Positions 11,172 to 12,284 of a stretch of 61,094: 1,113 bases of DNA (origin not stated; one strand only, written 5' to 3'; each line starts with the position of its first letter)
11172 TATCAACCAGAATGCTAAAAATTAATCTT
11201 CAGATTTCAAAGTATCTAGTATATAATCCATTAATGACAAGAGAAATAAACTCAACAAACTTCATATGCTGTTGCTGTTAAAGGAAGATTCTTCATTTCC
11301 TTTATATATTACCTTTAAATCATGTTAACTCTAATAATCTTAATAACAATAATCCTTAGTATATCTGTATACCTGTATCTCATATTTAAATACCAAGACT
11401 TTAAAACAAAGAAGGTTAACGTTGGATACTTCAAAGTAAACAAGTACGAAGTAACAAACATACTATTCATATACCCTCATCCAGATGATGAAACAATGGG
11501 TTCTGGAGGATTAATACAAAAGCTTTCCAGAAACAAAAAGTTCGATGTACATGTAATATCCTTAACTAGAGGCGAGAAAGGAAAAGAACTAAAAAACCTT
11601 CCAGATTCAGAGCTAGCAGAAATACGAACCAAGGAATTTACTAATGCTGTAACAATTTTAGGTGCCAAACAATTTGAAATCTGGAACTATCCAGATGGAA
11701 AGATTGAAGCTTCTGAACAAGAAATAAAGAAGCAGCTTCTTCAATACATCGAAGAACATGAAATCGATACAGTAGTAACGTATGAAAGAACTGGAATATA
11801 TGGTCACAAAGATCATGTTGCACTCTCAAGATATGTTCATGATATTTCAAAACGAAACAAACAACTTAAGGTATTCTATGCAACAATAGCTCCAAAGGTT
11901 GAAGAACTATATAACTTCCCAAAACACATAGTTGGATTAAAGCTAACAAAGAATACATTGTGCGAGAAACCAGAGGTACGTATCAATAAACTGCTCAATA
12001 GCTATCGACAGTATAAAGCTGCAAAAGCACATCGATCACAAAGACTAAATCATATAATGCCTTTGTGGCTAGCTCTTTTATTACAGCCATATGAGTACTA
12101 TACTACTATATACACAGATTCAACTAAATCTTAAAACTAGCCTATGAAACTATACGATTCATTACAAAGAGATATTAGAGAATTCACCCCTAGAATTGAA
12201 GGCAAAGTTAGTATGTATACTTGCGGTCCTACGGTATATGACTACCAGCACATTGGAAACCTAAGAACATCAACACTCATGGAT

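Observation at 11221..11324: Leaderless poly-cysteine uORF: candidate cysteine-sensing attenuator of the PIG-L-cysS operon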

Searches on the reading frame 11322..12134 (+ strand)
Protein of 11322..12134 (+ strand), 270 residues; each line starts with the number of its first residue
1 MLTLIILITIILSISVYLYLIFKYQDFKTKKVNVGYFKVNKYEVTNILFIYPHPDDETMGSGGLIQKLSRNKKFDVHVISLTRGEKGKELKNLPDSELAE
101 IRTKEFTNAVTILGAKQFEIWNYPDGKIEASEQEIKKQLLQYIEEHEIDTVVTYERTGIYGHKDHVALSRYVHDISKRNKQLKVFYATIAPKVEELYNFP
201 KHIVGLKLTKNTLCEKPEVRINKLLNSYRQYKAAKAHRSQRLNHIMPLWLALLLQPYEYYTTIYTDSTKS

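Call 6: search_protein_families(library=pfam, proteins=[window:11322-12134:+])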
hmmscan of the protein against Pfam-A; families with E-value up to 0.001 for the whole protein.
window:11322-12134:+ (270 aa): 1 family
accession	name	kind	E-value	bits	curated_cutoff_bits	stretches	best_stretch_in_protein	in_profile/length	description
PF02585.22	PIG-L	-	4.9e-32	111.6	28.2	1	48-174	1-127/129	GlcNAc-PI de-N-acetylase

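Call 8: find_related_loci(query=window:11322-12134:+, collection=genome_contigs, flank=4000)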
Query window:11322-12134:+ (270 aa) in genome_contigs; peptide patterns used: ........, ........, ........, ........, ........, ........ (x = any residue, [..] = any of these).
103 stretches matched a pattern; 43 encode a relative of the query (tblastn E <= 1e-3); 43 distinct loci.
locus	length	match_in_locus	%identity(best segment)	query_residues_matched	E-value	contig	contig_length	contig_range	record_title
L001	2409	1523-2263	53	17-264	1e-94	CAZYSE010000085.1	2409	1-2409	MAG TPA_asm: uncultured Candidatus Saccharibacteria bacterium isolate SRP286056_co1_293 genome assembly, contig: NODE_80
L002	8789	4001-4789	54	1-266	3e-86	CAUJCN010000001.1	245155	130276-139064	MAG: Patescibacteria group bacterium isolate KLAP211 genome assembly, contig: KLAP211_473279, whole genome shotgun seque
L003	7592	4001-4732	43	15-264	7e-63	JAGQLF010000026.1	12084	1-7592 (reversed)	MAG: Candidatus Dojkabacteria bacterium isolate HKST-UBA09 NODE_26_length_12084_cov_3.678188, whole genome shotgun seque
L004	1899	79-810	40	22-267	2e-58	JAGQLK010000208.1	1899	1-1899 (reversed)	MAG: Candidatus Dojkabacteria bacterium isolate HKST-UBA14 NODE_208_length_1899_cov_2.481339, whole genome shotgun seque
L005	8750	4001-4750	38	1-261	7e-56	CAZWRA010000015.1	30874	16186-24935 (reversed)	MAG TPA_asm: uncultured Candidatus Saccharibacteria bacterium isolate binchicken_co58_69 genome assembly, contig: NODE_1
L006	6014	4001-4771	39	5-264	5e-55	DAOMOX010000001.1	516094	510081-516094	MAG TPA_asm: Candidatus Dojkabacteria bacterium isolate AMR_MDS_5875 NODE_5_length_516094_cov_26.501193, whole genome sh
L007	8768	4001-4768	38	1-264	1e-52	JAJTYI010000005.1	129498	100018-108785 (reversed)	MAG: bacterium isolate DTUPAT2 5-Genome5, whole genome shotgun sequence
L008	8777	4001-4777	38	8-264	5e-51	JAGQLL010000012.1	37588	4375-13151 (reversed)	MAG: Candidatus Dojkabacteria bacterium isolate HKST-UBA15 2011-04-20_1_(paired)_contig_175053, whole genome shotgun seq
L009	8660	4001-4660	39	47-264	3e-51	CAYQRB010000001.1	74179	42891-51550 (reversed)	MAG TPA_asm: uncultured Candidatus Saccharibacteria bacterium isolate SRP329715_co1_408 genome assembly, contig: NODE_38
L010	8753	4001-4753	37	1-260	1e-49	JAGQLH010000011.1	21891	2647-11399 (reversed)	MAG: Candidatus Dojkabacteria bacterium isolate HKST-UBA11 NODE_11_length_21891_cov_3.334602, whole genome shotgun seque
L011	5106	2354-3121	36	18-264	1e-48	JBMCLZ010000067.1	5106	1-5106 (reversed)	MAG: Candidatus Dojkabacteria bacterium isolate D1M03_48 NODE_9134_length_5106_cov_3.774698, whole genome shotgun sequen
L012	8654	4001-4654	39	46-266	3e-48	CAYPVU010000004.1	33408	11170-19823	MAG TPA_asm: uncultured Candidatus Saccharibacteria bacterium isolate binchicken_co23_219 genome assembly, contig: k141_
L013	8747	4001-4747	35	4-261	1e-42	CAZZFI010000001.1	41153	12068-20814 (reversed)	MAG TPA_asm: uncultured Candidatus Saccharibacteria bacterium isolate SRP193661_co1_149 genome assembly, contig: NODE_10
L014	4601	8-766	31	11-261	2e-36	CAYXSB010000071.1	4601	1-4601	MAG TPA_asm: uncultured Candidatus Saccharibacteria bacterium isolate SRP200132_co1_350 genome assembly, contig: NODE_37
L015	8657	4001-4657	31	39-260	1e-31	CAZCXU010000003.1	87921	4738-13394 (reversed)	MAG TPA_asm: uncultured Gammaproteobacteria bacterium isolate SRP170004_co1_29 genome assembly, contig: NODE_293_length_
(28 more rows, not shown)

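Call 20: find_related_loci(query=window:11322-12134:+, collection=metagenome_contigs, flank=1500)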
Query window:11322-12134:+ (270 aa) in metagenome_contigs; peptide patterns used: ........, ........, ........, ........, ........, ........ (x = any residue, [..] = any of these).
147 stretches matched a pattern; 61 encode a relative of the query (tblastn E <= 1e-3); 61 distinct loci.
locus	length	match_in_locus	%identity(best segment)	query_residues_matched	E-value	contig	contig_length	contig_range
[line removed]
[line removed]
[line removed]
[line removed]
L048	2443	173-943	39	5-264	3e-55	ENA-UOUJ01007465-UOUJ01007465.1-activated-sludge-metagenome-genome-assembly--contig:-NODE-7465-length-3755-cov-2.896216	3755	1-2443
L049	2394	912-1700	36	4-264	1e-48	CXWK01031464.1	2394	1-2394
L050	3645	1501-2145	42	48-264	3e-48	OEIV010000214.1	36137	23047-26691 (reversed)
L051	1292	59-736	35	38-262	1e-39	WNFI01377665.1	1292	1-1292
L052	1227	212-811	33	47-260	1e-32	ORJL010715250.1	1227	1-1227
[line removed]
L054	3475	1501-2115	35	46-260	6e-31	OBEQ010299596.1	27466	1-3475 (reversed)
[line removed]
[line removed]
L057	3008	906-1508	31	47-260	8e-30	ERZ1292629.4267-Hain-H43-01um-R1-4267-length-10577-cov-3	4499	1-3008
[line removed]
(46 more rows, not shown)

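Call 36: search_protein_families(library=ncbifam, proteins=[window:11322-12134:+], max_evalue=0.01)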
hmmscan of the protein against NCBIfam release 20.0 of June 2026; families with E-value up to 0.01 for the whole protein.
window:11322-12134:+ (270 aa): 6 families
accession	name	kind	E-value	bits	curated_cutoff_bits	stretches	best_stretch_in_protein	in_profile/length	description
TIGR04000.1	thiol_BshB2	equivalog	2e-17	63.6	195.25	1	47-179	3-137/217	bacillithiol biosynthesis deacetylase BshB2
TIGR03445.1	mycothiol_MshB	equivalog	1.2e-12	48.3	224.35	2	48-118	1-77/284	N-acetyl-1-D-myo-inositol-2-amino-2-deoxy-alpha-D-glucopyranoside deacetylase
TIGR04001.1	thiol_BshB1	equivalog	1.9e-10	40.8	182.5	1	46-174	3-120/226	bacillithiol biosynthesis deacetylase BshB1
TIGR03446.1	mycothiol_Mca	equivalog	2.9e-09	36.9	277.15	1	47-168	3-142/283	mycothiol conjugate amidase Mca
NF002557.0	PRK02122.1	subfamily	0.00037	18.7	384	1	45-85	371-410/653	glucosamine-6-phosphate deaminase-like protein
TIGR03498.1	FliI_clade3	equivalog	0.0053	15.5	587.45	1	60-104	152-195/418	flagellar protein export ATPase FliI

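Call 41: find_related_loci(query=A1, collection=genome_contigs, flank=1500)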
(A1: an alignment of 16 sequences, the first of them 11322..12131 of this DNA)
Query A1 (270 aa) in genome_contigs; peptide patterns used: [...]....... (x = any residue, [..] = any of these).
345 stretches matched a pattern; 289 encode a relative of the query (tblastn E <= 1e-3); the best 80 are kept; 80 distinct loci.
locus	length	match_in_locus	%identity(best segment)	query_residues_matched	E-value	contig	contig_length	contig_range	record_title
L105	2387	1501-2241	53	17-264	1e-94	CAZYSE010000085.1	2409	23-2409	MAG TPA_asm: uncultured Candidatus Saccharibacteria bacterium isolate SRP286056_co1_293 genome assembly, contig: NODE_80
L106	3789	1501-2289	54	1-266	3e-86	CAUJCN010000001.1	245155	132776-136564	MAG: Patescibacteria group bacterium isolate KLAP211 genome assembly, contig: KLAP211_473279, whole genome shotgun seque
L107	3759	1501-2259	44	12-264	1e-65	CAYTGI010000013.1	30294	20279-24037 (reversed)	MAG TPA_asm: uncultured Candidatus Saccharibacteria bacterium isolate SRP141376_co3_398 genome assembly, contig: NODE_39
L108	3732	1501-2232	43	15-264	7e-63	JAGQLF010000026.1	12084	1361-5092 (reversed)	MAG: Candidatus Dojkabacteria bacterium isolate HKST-UBA09 NODE_26_length_12084_cov_3.678188, whole genome shotgun seque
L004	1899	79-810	40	22-267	2e-58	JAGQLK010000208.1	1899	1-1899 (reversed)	MAG: Candidatus Dojkabacteria bacterium isolate HKST-UBA14 NODE_208_length_1899_cov_2.481339, whole genome shotgun seque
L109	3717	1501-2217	44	4-262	5e-57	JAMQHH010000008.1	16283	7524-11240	MAG: Candidatus Dojkabacteria bacterium isolate PAT1 H2_k97_129844, whole genome shotgun sequence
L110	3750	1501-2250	38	1-261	7e-56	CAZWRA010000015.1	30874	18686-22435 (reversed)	MAG TPA_asm: uncultured Candidatus Saccharibacteria bacterium isolate binchicken_co58_69 genome assembly, contig: NODE_1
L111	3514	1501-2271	39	5-264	5e-55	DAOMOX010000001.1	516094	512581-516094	MAG TPA_asm: Candidatus Dojkabacteria bacterium isolate AMR_MDS_5875 NODE_5_length_516094_cov_26.501193, whole genome sh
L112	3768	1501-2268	38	1-264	1e-52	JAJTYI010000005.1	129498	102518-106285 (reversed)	MAG: bacterium isolate DTUPAT2 5-Genome5, whole genome shotgun sequence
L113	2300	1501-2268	36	1-260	4e-52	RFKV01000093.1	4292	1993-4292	MAG: Candidatus Dojkabacteria bacterium isolate J137 k99_1345853, whole genome shotgun sequence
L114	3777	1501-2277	38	8-264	5e-51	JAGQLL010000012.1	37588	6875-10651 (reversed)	MAG: Candidatus Dojkabacteria bacterium isolate HKST-UBA15 2011-04-20_1_(paired)_contig_175053, whole genome shotgun seq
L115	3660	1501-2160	39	47-264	3e-51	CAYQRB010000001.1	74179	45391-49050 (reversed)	MAG TPA_asm: uncultured Candidatus Saccharibacteria bacterium isolate SRP329715_co1_408 genome assembly, contig: NODE_38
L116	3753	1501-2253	37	1-260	1e-49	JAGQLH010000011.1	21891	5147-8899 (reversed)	MAG: Candidatus Dojkabacteria bacterium isolate HKST-UBA11 NODE_11_length_21891_cov_3.334602, whole genome shotgun seque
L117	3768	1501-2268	36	18-264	1e-48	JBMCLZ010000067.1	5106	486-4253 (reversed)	MAG: Candidatus Dojkabacteria bacterium isolate D1M03_48 NODE_9134_length_5106_cov_3.774698, whole genome shotgun sequen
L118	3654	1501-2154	39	46-266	4e-48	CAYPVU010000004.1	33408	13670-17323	MAG TPA_asm: uncultured Candidatus Saccharibacteria bacterium isolate binchicken_co23_219 genome assembly, contig: k141_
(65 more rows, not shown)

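Call 51: search_protein_families(library=pfam, proteins=[L012:4751-6511:+, L045:2304-3620:+], max_evalue=0.0001)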
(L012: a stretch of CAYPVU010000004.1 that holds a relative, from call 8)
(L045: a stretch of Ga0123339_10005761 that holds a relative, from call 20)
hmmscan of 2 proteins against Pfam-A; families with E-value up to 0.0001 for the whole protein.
L012:4751-6511:+ (586 aa): 5 families
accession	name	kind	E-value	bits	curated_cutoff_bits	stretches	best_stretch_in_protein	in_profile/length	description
PF22505.1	RNase_J_b_CASP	-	1.7e-41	141.4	27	1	255-380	1-126/126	Ribonuclease J, beta-CASP domain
PF17770.6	RNase_J_C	-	2.7e-19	70.5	23.8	1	487-584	1-100/102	Ribonuclease J C-terminal domain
PF00753.33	Lactamase_B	-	3.5e-17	63.4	22.7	1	48-213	5-162/196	Metallo-beta-lactamase superfamily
PF12706.13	Lactamase_B_2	-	5.5e-12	46.1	27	1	91-198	26-145/200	Beta-lactamase superfamily domain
PF07521.17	RMMBL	-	9.5e-09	35.6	21.6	1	397-439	14-57/63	Zn-dependent metallo-hydrolase RNA specificity domain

L045:2304-3620:+ (438 aa): 2 families
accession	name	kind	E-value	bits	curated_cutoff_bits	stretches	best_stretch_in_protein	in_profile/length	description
PF01546.33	Peptidase_M20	-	4.4e-26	92.5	24.6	1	72-437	1-205/206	Peptidase family M20/M25/M40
PF07687.19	M20_dimer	-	1.7e-16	60.5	21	1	184-340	4-106/107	Peptidase dimerisation domain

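Call 55: find_homologous_proteins(query=window:11322-12131:+, max_evalue=1e-30)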
Query window:11322-12131:+ (270 aa): 33 proteins with E <= 1e-30 among 509 candidates.
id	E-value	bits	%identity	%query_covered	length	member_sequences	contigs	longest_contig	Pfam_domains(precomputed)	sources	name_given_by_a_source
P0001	2.3e-174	596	100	100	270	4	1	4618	PF02585.23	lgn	-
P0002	2.2e-119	416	68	95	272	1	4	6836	PF02585.23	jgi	jgi:LmbE family N-acetylglucosaminyl deacetylase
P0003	1.9e-118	413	66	96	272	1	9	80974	PF02585.23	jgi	jgi:LmbE family N-acetylglucosaminyl deacetylase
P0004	1.0e-112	394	64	94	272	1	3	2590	PF02585.23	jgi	jgi:LmbE family N-acetylglucosaminyl deacetylase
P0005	2.5e-98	347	58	100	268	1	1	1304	PF02585.23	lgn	-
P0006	1.1e-92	328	57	93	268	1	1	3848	PF02585.23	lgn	-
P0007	3.2e-88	314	57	93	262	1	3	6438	PF02585.23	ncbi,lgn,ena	-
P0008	4.2e-88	313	54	99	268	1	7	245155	PF02585.23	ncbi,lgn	-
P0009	2.4e-83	298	53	90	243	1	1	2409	PF02585.23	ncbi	-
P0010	1.6e-67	246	46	92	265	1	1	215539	PF02585.23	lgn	-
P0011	2.2e-66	242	43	95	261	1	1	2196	PF02585.23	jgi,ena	-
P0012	4.4e-63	231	44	92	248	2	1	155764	PF02585.23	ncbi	-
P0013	1.7e-61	226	44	96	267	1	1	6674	PF02585.23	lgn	-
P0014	1.3e-58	217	43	93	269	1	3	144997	PF02585.23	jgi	jgi:LmbE family N-acetylglucosaminyl deacetylase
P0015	1.3e-57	213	46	88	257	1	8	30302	PF02585.23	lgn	-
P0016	2.8e-57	212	43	93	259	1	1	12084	PF02585.23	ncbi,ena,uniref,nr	ncbi:PIG-L family deacetylase [Candidatus Dojkabacteria bacterium]|uniref:PIG-L family deacetylase n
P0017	3.4e-56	209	41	98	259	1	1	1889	PF02585.23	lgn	-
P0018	1.1e-55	207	43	97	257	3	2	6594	PF02585.23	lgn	-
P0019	1.8e-55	206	45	81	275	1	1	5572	PF02585.23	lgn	-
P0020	2.8e-55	206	38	91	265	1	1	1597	PF02585.23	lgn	-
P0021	7.4e-54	201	42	98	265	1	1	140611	PF02585.23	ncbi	-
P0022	7.8e-54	201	40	94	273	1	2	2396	PF02585.23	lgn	-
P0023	8.3e-54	201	42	90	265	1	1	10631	PF02585.23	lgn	-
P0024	2.0e-53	200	42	97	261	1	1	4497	PF02585.23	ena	-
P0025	7.2e-53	198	44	81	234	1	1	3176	PF02585.23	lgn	-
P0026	1.3e-49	187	39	94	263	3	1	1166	PF02585.23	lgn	-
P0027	8.8e-49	184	38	98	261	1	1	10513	PF02585.23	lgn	-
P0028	4.1e-48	182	40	97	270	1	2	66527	PF02585.23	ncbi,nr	ncbi:MAG: PIG-L family deacetylase [Candidatus Dojkabacteria bacterium]|nr:PIG-L family deacetylase 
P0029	1.3e-47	180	40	91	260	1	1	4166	PF02585.23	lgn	-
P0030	6.9e-47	178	40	81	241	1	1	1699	PF02585.23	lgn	-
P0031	3.8e-45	172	37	95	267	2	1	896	PF02585.23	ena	-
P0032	1.8e-44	170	37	90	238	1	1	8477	PF02585.23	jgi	jgi:LmbE family N-acetylglucosaminyl deacetylase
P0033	4.2e-37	146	33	96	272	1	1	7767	PF02585.23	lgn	-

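Call 56: find_encoding_contigs(protein=P0003, flank=2000, max_places=3)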
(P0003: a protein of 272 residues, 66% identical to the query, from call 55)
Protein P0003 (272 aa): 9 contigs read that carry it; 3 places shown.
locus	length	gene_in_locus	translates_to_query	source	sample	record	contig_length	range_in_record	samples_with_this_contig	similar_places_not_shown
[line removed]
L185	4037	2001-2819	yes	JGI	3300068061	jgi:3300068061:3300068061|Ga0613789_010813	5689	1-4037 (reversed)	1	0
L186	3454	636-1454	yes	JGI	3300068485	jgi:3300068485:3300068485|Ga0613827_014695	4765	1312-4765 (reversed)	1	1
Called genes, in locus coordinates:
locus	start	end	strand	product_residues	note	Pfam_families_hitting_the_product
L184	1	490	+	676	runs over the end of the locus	-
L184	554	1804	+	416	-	-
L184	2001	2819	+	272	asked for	PF02585:PIG-L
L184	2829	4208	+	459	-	PF01406:tRNA-synt_1e, PF01921:tRNA-synt_1f (faint), PF09334:tRNA-synt_1g (weak), PF09190:DALR_2 (weak), PF23493:CysS_C (weak)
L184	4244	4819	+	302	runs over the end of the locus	-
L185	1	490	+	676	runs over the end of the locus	-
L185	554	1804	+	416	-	-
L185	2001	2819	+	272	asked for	PF02585:PIG-L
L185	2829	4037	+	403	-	?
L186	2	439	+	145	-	?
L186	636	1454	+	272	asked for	PF02585:PIG-L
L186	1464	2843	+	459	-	PF01406:tRNA-synt_1e, PF01921:tRNA-synt_1f (faint), PF09334:tRNA-synt_1g (weak), PF09190:DALR_2 (weak), PF23493:CysS_C (weak)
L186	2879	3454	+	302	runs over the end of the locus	-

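Call 57: find_encoding_contigs(protein=P0002, flank=2000, max_places=2)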
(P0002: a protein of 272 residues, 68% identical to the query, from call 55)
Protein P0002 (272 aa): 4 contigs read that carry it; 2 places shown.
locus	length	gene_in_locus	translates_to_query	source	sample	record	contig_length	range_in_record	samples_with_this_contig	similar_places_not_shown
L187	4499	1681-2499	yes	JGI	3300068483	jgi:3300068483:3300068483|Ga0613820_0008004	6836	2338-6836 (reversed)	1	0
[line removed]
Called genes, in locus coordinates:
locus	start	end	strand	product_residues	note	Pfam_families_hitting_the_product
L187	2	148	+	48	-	?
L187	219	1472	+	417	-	-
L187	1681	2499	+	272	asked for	PF02585:PIG-L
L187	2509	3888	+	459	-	PF01406:tRNA-synt_1e, PF01921:tRNA-synt_1f (faint), PF09334:tRNA-synt_1g (faint), PF09190:DALR_2 (weak), PF23493:CysS_C (weak)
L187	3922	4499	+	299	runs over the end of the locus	-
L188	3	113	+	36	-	?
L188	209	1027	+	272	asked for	PF02585:PIG-L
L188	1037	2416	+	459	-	PF01406:tRNA-synt_1e, PF01921:tRNA-synt_1f (faint), PF09334:tRNA-synt_1g (faint), PF09190:DALR_2 (weak), PF23493:CysS_C (weak)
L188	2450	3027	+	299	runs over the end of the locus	-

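Call 58: find_encoding_contigs(protein=P0004, flank=2000, max_places=2)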
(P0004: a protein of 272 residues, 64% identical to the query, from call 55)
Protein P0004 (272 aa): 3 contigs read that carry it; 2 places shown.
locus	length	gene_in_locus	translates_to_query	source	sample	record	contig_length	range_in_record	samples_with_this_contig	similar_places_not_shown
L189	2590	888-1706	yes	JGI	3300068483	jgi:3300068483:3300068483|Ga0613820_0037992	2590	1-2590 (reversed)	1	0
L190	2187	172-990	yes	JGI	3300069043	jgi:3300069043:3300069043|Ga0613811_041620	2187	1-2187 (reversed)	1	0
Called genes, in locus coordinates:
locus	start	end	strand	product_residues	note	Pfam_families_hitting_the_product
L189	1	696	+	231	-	?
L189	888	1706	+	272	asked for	PF02585:PIG-L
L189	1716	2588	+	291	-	?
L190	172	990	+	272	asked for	PF02585:PIG-L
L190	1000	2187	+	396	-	?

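Call 59: find_encoding_contigs(protein=P0005, flank=2000, max_places=2)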
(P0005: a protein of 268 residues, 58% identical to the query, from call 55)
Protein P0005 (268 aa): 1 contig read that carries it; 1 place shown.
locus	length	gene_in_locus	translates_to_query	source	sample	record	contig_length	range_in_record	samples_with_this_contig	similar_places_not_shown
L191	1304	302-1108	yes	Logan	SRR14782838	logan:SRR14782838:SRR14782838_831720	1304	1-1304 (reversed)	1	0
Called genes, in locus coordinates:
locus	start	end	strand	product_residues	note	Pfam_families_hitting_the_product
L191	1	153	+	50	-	?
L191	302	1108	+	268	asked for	PF02585:PIG-L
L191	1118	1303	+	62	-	?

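Call 60: find_encoding_contigs(protein=P0006, flank=2000, max_places=2)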
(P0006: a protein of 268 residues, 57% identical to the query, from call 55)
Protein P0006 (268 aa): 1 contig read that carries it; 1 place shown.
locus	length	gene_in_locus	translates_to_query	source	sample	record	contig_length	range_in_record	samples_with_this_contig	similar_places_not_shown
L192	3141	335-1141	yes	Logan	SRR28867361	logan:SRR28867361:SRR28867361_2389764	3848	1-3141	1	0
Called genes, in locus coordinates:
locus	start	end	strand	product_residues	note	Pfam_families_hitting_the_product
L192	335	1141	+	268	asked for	PF02585:PIG-L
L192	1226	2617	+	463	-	PF00133:tRNA-synt_1 (faint), PF01406:tRNA-synt_1e, PF09334:tRNA-synt_1g (faint), PF09190:DALR_2 (weak), PF23493:CysS_C (faint)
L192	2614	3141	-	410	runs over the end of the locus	?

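Call 61: find_encoding_contigs(protein=P0007, flank=2000, max_places=2)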
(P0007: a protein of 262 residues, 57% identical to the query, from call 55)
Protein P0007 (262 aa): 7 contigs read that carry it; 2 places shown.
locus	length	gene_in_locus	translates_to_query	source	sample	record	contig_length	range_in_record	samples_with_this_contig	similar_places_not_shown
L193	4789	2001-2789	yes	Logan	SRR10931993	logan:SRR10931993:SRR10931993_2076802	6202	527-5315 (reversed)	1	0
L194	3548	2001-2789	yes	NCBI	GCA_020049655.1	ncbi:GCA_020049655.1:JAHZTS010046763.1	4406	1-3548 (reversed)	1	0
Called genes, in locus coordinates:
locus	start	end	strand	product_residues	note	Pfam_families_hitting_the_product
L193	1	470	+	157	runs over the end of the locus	-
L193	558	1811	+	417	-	-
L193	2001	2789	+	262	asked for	PF02585:PIG-L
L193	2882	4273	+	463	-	PF00133:tRNA-synt_1 (faint), PF01406:tRNA-synt_1e, PF09334:tRNA-synt_1g (faint), PF09190:DALR_2 (weak), PF23493:CysS_C (weak)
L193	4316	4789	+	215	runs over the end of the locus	-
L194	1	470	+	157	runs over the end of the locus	-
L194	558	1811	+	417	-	-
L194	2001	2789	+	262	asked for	PF02585:PIG-L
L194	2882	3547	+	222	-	?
